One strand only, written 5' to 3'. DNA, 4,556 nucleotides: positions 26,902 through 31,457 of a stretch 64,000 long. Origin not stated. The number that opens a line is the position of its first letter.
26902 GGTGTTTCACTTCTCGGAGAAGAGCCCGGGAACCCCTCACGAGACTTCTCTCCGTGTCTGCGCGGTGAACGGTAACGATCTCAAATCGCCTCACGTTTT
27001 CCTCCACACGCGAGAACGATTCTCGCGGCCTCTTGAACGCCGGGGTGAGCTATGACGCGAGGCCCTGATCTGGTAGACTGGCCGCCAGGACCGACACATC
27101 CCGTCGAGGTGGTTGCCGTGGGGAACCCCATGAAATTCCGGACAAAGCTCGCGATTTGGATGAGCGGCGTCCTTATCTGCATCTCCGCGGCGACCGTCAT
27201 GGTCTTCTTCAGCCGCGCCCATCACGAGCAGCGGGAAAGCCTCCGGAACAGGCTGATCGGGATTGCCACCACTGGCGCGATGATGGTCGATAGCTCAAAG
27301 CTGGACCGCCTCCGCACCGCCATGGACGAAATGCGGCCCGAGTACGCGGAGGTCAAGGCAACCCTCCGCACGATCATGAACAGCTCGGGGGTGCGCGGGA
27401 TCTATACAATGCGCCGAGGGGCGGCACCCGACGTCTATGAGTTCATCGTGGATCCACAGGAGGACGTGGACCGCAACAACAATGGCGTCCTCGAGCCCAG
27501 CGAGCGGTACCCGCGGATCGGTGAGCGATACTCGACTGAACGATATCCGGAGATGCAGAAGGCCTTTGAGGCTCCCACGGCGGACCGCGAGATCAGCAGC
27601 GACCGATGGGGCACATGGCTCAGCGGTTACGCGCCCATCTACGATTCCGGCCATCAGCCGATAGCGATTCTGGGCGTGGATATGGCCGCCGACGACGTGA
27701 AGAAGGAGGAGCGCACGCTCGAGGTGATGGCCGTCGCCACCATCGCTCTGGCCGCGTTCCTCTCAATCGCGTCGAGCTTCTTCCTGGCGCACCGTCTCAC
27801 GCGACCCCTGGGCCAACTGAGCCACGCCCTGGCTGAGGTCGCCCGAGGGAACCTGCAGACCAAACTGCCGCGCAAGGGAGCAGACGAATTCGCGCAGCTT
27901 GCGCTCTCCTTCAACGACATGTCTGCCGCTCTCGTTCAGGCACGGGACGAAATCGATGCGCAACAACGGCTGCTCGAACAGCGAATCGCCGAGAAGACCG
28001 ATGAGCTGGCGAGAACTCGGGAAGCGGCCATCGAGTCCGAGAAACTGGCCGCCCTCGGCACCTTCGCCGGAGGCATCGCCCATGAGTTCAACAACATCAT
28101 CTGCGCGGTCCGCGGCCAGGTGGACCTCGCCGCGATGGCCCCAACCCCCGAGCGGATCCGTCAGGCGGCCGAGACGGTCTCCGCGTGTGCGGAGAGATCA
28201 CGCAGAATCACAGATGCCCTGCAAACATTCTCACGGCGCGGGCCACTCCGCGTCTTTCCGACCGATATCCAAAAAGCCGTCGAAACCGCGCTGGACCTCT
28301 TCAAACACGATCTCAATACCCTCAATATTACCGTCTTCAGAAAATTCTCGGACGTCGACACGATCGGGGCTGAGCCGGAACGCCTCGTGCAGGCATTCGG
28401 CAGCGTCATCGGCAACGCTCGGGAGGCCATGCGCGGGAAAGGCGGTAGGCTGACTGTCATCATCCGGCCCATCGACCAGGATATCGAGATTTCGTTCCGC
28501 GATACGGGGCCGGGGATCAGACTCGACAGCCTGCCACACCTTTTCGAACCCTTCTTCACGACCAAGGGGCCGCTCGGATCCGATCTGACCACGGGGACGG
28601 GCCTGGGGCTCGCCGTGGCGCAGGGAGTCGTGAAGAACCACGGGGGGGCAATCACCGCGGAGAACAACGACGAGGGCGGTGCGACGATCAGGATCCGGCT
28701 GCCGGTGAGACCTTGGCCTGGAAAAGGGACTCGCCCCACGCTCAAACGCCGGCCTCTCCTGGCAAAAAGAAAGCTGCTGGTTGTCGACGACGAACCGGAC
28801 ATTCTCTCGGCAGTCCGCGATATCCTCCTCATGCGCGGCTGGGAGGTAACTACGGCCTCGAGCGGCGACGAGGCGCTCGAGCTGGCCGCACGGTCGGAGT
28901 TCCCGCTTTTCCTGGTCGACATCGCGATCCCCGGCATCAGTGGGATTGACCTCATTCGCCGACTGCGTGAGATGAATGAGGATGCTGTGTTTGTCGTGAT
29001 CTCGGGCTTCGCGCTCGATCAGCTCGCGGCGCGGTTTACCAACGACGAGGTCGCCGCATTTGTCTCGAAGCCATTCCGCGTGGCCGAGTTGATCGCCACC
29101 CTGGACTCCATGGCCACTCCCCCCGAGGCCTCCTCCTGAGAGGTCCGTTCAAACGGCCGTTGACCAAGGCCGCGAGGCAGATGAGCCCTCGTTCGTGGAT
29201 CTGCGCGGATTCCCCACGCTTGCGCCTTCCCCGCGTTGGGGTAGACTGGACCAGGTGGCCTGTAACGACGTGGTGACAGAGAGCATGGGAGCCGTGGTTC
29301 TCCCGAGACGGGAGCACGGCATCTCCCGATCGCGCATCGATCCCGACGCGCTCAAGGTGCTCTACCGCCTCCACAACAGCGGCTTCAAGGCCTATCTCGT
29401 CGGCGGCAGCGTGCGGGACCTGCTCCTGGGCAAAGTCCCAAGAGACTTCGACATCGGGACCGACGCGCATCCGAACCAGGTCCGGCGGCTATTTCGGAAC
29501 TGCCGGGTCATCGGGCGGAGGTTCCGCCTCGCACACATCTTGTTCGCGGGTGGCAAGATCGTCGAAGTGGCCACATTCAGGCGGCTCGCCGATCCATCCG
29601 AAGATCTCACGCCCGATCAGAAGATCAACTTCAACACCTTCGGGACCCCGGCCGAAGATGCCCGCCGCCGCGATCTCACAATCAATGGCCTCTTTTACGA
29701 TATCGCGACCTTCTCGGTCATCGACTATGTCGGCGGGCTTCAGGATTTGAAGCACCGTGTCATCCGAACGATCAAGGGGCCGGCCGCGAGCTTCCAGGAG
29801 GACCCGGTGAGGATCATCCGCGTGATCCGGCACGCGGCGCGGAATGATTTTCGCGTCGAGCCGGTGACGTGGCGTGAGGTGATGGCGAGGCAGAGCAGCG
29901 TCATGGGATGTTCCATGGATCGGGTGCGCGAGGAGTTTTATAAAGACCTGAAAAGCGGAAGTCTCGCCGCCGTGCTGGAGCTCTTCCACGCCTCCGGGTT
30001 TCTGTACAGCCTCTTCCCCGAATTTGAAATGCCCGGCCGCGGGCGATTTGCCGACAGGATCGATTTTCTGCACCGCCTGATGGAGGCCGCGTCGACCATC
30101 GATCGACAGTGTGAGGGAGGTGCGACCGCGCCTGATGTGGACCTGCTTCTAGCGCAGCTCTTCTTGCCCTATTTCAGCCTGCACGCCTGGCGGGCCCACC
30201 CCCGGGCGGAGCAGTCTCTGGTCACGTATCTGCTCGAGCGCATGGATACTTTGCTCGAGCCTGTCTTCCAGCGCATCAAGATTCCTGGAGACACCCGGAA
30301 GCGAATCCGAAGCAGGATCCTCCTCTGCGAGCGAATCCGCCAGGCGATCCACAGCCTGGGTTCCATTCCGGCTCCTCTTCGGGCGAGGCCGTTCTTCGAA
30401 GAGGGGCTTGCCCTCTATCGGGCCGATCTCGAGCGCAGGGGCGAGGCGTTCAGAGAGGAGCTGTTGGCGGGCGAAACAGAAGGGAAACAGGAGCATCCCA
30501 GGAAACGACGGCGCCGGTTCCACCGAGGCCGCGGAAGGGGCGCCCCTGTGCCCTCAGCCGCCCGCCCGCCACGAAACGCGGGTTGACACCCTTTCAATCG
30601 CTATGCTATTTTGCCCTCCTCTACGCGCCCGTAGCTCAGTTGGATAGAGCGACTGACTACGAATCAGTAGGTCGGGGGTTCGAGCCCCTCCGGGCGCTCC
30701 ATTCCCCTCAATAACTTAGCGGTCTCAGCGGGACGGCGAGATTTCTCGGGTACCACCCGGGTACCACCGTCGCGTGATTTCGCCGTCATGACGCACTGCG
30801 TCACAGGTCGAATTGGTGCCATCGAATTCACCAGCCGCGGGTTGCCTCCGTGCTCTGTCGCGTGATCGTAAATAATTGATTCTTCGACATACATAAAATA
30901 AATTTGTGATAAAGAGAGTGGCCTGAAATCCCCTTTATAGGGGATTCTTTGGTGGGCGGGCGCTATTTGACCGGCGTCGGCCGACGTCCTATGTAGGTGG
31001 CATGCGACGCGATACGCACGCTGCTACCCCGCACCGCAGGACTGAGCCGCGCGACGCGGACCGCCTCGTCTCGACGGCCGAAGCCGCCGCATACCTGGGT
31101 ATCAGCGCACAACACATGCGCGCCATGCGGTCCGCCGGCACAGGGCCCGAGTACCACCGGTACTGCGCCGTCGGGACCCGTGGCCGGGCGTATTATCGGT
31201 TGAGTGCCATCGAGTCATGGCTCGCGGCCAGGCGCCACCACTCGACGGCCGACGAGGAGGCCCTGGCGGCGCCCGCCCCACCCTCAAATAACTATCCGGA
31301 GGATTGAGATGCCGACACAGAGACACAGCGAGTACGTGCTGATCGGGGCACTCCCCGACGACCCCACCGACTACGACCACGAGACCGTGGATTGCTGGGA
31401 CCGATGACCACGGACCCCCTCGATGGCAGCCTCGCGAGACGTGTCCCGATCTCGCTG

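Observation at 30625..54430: A 23.7-kb integrative mobilizable element inserted in tRNA-Arg(ACG)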

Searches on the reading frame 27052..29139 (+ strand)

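Call 13: search_protein_families(library=pfam, proteins=[window:27052-29139:+], max_evalue=0.01)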
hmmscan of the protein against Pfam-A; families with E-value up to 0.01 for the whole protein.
window:27052-29139:+ (695 aa): 4 families
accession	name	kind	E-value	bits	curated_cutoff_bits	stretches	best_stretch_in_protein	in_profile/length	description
PF02518.31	HATPase_c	-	3e-22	79.6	26.4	1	442-553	3-110/111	Histidine kinase-, DNA gyrase B-, and HSP90-like ATPase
PF00072.30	Response_reg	-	2.5e-20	73.1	30.2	1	576-684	2-110/111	Response regulator receiver domain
PF00672.30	HAMP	-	5.8e-15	55.8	25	1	244-295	1-52/53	HAMP domain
PF00512.31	HisKA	-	4.3e-08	33.5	26.9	1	335-396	2-63/66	His Kinase A (phospho-acceptor) domain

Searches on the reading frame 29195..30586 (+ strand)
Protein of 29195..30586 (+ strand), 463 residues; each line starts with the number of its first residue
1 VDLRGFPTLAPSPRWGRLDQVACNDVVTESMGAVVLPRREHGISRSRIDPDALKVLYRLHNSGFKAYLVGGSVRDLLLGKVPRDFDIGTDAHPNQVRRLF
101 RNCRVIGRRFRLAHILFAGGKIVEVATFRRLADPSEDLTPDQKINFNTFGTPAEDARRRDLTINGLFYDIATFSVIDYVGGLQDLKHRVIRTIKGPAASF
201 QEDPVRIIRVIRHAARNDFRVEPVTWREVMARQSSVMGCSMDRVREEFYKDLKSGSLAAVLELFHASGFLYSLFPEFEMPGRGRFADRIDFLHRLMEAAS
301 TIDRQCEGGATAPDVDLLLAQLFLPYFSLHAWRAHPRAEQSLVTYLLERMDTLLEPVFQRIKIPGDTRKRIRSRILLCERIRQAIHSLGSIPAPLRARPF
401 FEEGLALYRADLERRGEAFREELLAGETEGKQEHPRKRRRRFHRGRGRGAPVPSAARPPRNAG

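Call 13: search_protein_families(library=pfam, proteins=[window:29195-30586:+], max_evalue=0.01)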
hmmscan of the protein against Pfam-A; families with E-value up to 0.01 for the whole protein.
window:29195-30586:+ (463 aa): 2 families
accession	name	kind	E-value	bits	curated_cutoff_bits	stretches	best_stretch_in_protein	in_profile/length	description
PF01743.26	PolyA_pol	-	1.8e-35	122.5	23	1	66-191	1-126/126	Poly A polymerase head domain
PF12627.12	PolyA_pol_RNAbd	-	7.6e-08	32.5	22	1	218-277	1-60/64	Probable RNA and SrmB- binding site of polymerase A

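Call 19: find_encoding_contigs(protein=window:29195-30586:+, flank=10000, max_places=6)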
Protein window:29195-30586:+ (463 aa): no gene with exactly this product is on record in the collection.

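Call 25: find_related_loci(query=window:29195-30586:+, collection=genome_contigs, flank=10000)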
Query window:29195-30586:+ (463 aa) in genome_contigs; peptide patterns used: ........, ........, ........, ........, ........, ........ (x = any residue, [..] = any of these).
95 stretches matched a pattern, but none encodes a relative of the query by tblastn (E <= 1e-3).

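Call 29: find_homologous_proteins(query=window:29195-30586:+, max_evalue=1e-30)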
Query window:29195-30586:+ (463 aa): 8000 proteins with E <= 1e-30 among 8000 candidates; the best 120 are listed.
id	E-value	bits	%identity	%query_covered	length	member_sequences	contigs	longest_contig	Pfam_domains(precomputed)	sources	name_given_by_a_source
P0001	7.5e-291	983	100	95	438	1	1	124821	PF01743.27,PF12627.13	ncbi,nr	ncbi:MAG: poly(A) polymerase [Acidobacteria bacterium]|nr:poly(A) polymerase [Acidobacteriota bacter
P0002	5.8e-257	871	89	93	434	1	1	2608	PF01743.27,PF12627.13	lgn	-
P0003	1.2e-182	626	71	83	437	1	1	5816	PF01743.27,PF12627.13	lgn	-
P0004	1.5e-169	583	64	90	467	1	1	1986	PF01743.27,PF12627.13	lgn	-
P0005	5.9e-156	538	63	84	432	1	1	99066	PF01743.27,PF12627.13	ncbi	ncbi:MAG: poly(A) polymerase [Acidobacteriota bacterium]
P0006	5.2e-99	351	45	87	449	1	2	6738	PF01743.27,PF12627.13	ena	-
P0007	7.8e-98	347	47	84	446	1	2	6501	PF01743.27,PF12627.13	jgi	-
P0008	1.4e-97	346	45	83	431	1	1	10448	PF01743.27,PF12627.13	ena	-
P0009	1.5e-97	346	45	83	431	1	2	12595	PF01743.27,PF12627.13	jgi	-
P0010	1.6e-97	346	45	83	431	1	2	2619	PF01743.27,PF12627.13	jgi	-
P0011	2.1e-97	345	45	83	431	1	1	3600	PF01743.27,PF12627.13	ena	-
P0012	2.8e-97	345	45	83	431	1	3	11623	PF01743.27,PF12627.13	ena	-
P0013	3.8e-97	344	45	83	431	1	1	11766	PF01743.27,PF12627.13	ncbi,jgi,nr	ncbi:MAG: Polynucleotide adenylyltransferase [Deltaproteobacteria bacterium]|nr:Polynucleotide adeny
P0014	1.6e-96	342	44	91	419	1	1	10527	PF01743.27,PF12627.13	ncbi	-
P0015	1.9e-96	342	43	87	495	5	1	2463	PF01743.27,PF12627.13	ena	-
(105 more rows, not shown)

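Call 30: find_encoding_contigs(protein=P0005, flank=10000, max_places=3)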
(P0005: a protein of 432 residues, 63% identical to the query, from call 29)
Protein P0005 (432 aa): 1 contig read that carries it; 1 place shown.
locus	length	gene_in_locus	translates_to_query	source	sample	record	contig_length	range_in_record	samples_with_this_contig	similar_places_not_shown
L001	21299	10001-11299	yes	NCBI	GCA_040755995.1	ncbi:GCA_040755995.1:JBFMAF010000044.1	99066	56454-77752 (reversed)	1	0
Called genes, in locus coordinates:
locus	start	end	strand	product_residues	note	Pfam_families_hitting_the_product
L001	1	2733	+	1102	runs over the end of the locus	PF00930:DPPIV_N (faint), PF26549:Tricorn_N, PF26549:Tricorn_N, PF26550:Tricorn_2nd, PF25174:Beta-prop_THOC3 (weak), PF14684:Tricorn_C1, PF14685:PDZ_Tricorn, PF03572:Peptidase_S41, +1 more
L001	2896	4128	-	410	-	PF01546:Peptidase_M20, PF07687:M20_dimer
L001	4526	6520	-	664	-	-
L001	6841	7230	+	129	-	-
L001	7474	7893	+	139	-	-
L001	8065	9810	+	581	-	PF16697:Yop-YscD_cpl, PF00498:FHA, PF16697:Yop-YscD_cpl, PF00498:FHA, PF12773:DZR (weak), PF13240:Zn_Ribbon_1 (weak), PF24463:DUF7577 (weak), PF18936:DUF5684 (weak), +2 more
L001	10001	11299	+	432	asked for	PF01743:PolyA_pol, PF12627:PolyA_pol_RNAbd (weak)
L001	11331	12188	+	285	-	PF01904:DUF72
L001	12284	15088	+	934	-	-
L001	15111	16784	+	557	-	PF04055:Radical_SAM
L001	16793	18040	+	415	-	-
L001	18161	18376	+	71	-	PF04255:DUF433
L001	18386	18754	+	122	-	PF18480:DUF5615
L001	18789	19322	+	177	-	-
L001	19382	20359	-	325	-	PF13353:Fer4_12 (faint), PF04055:Radical_SAM, PF12838:Fer4_7 (faint), PF13237:Fer4_10 (faint), PF13187:Fer4_9 (weak), PF13484:Fer4_16 (faint), PF00037:Fer4 (weak), PF12837:Fer4_6 (weak)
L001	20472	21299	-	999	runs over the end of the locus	PF02901:PFL-like, PF01228:Gly_radical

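Call 31: find_encoding_contigs(protein=P0003, flank=10000, max_places=3)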
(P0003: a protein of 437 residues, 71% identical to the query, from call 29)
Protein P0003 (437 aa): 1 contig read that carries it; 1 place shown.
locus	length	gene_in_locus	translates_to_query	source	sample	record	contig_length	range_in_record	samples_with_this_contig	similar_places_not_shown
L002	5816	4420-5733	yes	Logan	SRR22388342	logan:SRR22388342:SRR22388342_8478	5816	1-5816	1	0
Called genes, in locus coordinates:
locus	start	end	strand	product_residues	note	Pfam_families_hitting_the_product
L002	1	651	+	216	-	?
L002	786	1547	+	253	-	PF01435:Peptidase_M48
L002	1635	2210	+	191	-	PF13328:HD_4 (weak)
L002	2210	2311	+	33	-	-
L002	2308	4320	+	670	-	PF00672:HAMP, PF00512:HisKA (weak), PF02518:HATPase_c, PF00072:Response_reg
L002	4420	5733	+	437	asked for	PF01743:PolyA_pol, PF12627:PolyA_pol_RNAbd (weak)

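Call 32: find_encoding_contigs(protein=P0002, flank=10000, max_places=3)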
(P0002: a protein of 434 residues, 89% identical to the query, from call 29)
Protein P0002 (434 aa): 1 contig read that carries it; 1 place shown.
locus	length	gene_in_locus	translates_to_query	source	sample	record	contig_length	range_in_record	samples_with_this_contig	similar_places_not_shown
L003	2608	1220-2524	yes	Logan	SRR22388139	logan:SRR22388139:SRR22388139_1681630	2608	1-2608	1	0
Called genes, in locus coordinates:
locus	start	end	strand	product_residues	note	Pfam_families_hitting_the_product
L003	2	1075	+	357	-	?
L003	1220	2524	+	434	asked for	PF01743:PolyA_pol, PF12627:PolyA_pol_RNAbd (weak)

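Call 36: find_encoding_contigs(protein=P0001, flank=1000, max_places=3)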
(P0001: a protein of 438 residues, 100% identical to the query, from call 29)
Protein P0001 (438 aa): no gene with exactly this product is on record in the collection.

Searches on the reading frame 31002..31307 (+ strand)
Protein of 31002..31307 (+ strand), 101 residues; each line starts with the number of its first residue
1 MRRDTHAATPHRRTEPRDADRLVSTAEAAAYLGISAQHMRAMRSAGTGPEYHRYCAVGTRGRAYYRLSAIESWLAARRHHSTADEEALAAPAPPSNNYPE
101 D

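Call 11: search_protein_families(library=pfam, proteins=[window:31002-31307:+], max_evalue=0.01)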
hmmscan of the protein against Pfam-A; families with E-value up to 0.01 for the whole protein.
window:31002-31307:+ (101 aa): 2 families
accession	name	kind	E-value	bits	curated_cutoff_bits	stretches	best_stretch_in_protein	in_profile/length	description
PF12728.13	HTH_17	-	3.8e-09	37.1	27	1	23-78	2-51/51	Helix-turn-helix domain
PF18625.7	EspB_PE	-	0.0085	17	29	0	11-46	17-52/77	ESX-1 secreted protein B PE domain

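Call 130: find_encoding_contigs(protein=window:31002-31307:+, flank=6000, max_places=10)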
Protein window:31002-31307:+ (101 aa): 3 contigs read that carry it; 3 places shown.
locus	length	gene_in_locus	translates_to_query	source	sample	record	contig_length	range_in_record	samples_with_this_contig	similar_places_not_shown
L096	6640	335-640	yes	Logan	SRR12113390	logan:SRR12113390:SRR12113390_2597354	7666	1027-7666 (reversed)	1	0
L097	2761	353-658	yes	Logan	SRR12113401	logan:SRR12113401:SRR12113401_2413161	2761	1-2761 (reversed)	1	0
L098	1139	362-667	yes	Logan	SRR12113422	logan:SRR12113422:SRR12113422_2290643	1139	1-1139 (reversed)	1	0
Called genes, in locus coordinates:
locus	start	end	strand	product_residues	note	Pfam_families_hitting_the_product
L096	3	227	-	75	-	?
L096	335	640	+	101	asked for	PF12728:HTH_17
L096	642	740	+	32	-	-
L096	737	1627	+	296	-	PF13481:AAA_25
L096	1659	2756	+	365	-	PF06504:RepC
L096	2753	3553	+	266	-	PF16793:RepB_primase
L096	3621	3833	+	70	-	-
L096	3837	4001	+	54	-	-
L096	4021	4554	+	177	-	-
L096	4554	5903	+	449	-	-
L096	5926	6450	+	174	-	-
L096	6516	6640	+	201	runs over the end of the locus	PF13342:Toprim_Crpt, PF13101:DUF3945 (faint), PF13342:Toprim_Crpt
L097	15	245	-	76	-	-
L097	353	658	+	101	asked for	PF12728:HTH_17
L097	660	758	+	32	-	-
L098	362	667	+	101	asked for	PF12728:HTH_17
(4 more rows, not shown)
